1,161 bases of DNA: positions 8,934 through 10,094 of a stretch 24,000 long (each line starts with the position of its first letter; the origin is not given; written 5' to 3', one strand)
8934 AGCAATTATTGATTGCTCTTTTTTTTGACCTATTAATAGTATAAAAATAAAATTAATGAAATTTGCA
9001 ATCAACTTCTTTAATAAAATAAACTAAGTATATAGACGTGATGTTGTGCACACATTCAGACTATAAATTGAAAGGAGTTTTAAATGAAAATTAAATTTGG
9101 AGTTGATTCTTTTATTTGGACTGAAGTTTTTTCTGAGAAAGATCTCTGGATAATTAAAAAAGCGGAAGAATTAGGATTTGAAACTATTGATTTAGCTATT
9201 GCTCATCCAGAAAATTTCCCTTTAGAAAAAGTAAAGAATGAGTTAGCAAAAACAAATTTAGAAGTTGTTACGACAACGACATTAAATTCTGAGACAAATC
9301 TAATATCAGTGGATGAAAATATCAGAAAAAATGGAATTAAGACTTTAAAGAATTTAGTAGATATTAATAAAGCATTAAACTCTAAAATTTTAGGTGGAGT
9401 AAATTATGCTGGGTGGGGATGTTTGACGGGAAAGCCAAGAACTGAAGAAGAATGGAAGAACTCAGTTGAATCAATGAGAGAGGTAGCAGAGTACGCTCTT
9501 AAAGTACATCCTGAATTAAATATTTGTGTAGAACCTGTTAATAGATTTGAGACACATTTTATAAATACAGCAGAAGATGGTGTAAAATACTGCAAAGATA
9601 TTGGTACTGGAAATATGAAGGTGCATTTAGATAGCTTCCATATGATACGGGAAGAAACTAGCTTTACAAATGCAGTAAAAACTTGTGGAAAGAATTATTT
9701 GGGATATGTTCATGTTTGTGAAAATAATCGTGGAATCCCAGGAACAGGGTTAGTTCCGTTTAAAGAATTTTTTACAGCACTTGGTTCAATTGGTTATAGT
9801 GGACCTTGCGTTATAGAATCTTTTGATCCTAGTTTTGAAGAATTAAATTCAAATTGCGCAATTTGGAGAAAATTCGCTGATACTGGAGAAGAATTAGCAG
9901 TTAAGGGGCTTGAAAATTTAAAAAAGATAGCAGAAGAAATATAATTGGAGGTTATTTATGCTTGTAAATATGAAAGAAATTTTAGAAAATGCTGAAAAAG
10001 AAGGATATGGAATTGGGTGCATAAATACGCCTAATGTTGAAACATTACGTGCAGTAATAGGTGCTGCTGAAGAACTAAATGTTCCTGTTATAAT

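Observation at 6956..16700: PRD-regulated fructose-family PTS operon with a non-canonical enzyme set: candidate undescribed rare-sugar pathway in which DhaK/DhaL is the only kinase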

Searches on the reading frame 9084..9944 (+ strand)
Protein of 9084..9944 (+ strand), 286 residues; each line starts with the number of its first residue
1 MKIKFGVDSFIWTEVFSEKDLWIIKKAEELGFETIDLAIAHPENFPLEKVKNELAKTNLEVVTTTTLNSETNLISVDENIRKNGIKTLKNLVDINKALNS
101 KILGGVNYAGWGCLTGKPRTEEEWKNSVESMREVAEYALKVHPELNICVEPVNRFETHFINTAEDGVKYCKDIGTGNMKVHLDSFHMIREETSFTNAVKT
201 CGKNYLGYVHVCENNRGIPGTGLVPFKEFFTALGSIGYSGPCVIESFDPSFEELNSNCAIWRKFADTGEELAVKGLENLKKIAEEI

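Call 3: search_protein_families(library=pfam, proteins=[window:9084-9944:+])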
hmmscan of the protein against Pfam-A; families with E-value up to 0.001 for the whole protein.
window:9084-9944:+ (286 aa): 1 family
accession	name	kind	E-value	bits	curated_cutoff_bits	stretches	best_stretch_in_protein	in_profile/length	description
PF01261.30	AP_endonuc_2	-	7.9e-37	127.7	31.1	1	25-280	2-247/249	Xylose isomerase-like TIM barrel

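Call 4: search_protein_families(library=ncbifam, proteins=[window:9084-9944:+])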
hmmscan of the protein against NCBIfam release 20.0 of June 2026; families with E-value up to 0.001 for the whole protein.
window:9084-9944:+ (286 aa): 9 families
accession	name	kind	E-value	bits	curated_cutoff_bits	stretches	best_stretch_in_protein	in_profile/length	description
NF051856.1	PsicseEpim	equivalog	8.7e-55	186.5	300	1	4-270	2-269/287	D-psicose 3-epimerase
NF041099.2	keto_glucon_epim_IolO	equivalog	9.3e-37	126.8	300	1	24-245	27-245/269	5-keto-L-gluconate epimerase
TIGR03234.1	OH-pyruv-isom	equivalog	2.9e-17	62.8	353.45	1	16-245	11-239/254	hydroxypyruvate isomerase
NF007444.0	PRK09997.1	equivalog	6.4e-14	52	465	1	16-242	12-237/258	hydroxypyruvate isomerase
NF043033.1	OxoTetrIsom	equivalog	1.6e-11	44.4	325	1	25-241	22-232/251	2-oxo-tetronate isomerase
NF007360.0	PRK09856.1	equivalog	7e-11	42.2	305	1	25-246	20-248/276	fructoselysine 3-epimerase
NF009688.0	PRK13209.1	subfamily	2.5e-10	39.8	317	1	47-266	59-274/286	L-ribulose-5-phosphate 3-epimerase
TIGR00542.1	hxl6Piso_put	equivalog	1.6e-05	24.4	272.15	1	73-262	81-265/279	L-ribulose-5-phosphate 3-epimerase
TIGR04379.1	myo_inos_iolE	equivalog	8.5e-05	22.2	290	0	215-246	235-266/290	myo-inosose-2 dehydratase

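Call 25: search_solved_structures(query=window:9084-9944:+, max_evalue=0.00001)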
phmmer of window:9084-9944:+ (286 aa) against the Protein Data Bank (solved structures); distinct sequences matched with E-value up to 0.00001: 26.
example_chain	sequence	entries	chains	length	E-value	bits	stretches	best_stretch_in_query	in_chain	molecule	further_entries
3vni_A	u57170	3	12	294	1.9e-41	145.5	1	4-270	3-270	Xylose isomerase domain protein TIM barrel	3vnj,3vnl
3vnk_A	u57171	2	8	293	2.3e-41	145.3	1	4-270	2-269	Xylose isomerase domain protein TIM barrel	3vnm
7e9w_A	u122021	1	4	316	2.4e-41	145.2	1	4-270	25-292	D-psicose 3-epimerase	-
7cj9_A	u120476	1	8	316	1.6e-39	139.2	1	4-281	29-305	Epimerase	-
7cj4_A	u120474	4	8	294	2e-39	138.9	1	3-281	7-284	Epimerase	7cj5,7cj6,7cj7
7cj8_A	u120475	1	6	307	2.6e-39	138.5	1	3-280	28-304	Epimerase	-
3vyl_A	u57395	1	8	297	7.9e-38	133.6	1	4-265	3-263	L-ribulose 3-epimerase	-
8yeb_A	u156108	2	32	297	9.2e-38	133.4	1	3-272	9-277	Ketose 3-epimerase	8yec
5zfs_A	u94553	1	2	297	1.3e-37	132.9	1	4-272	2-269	D-allulose-3-epimerase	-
8xiv_A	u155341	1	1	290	1.4e-37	132.8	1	3-269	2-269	D-tagatose 3-epimerase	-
2hk0_A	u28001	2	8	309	1.8e-37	132.5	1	4-266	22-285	D-PSICOSE 3-EPIMERASE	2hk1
8xix_A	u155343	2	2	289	1.9e-37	132.4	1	4-269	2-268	D-tagatose 3-epimerase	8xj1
7x7w_A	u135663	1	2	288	1.8e-33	119.3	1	4-266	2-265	D-PSICOSE 3-EPIMERASE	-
7erm_A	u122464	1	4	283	3.3e-32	115.2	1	90-282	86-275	D-tagatose 3-epimerase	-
7ern_A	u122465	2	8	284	3.3e-32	115.2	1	90-282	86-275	D-tagatose 3-epimerase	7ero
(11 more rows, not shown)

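Call 57: search_solved_structures(query=window:9084-9944:+, max_evalue=1e-40, show_alignments=1)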
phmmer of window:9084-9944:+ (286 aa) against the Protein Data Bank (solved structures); distinct sequences matched with E-value up to 1e-40: 3.
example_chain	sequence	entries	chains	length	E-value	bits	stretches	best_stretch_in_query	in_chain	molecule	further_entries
3vni_A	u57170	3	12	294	1.9e-41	145.5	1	4-270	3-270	Xylose isomerase domain protein TIM barrel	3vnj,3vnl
3vnk_A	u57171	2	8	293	2.3e-41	145.3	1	4-270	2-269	Xylose isomerase domain protein TIM barrel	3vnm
7e9w_A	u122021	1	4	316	2.4e-41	145.2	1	4-270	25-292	D-psicose 3-epimerase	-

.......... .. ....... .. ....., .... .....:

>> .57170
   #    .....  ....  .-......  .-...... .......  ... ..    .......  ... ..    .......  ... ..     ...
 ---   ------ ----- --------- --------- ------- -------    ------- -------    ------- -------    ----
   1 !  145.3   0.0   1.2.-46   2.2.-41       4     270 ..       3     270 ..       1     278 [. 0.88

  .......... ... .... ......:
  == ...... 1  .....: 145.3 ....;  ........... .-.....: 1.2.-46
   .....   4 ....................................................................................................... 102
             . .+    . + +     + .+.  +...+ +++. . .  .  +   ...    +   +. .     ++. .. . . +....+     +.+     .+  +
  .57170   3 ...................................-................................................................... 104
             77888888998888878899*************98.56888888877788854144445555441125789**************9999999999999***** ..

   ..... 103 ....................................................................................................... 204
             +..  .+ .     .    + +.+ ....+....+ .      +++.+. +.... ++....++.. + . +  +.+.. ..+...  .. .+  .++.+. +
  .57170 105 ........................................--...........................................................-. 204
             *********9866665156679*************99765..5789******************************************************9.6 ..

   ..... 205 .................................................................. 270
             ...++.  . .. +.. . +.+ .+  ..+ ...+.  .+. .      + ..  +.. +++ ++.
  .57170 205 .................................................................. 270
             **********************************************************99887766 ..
